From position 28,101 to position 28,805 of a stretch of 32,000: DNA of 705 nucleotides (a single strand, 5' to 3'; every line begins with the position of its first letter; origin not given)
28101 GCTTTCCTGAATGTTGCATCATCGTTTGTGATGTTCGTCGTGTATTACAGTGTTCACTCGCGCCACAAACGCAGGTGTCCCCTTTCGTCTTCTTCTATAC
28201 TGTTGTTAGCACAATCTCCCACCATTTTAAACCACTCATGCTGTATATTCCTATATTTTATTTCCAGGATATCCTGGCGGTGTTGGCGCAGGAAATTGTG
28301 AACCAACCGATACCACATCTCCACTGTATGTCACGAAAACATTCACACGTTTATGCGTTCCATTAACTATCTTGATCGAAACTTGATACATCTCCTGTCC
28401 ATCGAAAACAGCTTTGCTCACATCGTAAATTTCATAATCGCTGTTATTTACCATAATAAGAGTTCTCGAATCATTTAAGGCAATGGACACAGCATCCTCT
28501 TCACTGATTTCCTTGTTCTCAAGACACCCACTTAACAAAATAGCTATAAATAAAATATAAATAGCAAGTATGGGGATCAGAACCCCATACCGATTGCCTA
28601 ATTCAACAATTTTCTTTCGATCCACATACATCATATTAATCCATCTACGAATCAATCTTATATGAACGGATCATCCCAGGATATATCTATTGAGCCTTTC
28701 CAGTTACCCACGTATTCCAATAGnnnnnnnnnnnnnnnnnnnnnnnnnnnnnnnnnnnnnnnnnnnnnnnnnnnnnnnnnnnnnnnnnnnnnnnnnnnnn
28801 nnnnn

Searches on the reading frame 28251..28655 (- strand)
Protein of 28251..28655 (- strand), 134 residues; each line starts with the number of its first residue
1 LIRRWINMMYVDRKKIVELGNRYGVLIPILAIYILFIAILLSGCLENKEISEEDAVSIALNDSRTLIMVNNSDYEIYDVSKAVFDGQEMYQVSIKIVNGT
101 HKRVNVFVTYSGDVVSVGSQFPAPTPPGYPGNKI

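Call 11: search_protein_families(library=pfam, proteins=[window:28251-28655:-])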
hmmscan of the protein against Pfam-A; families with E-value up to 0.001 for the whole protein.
window:28251-28655:- (134 aa): 0 families
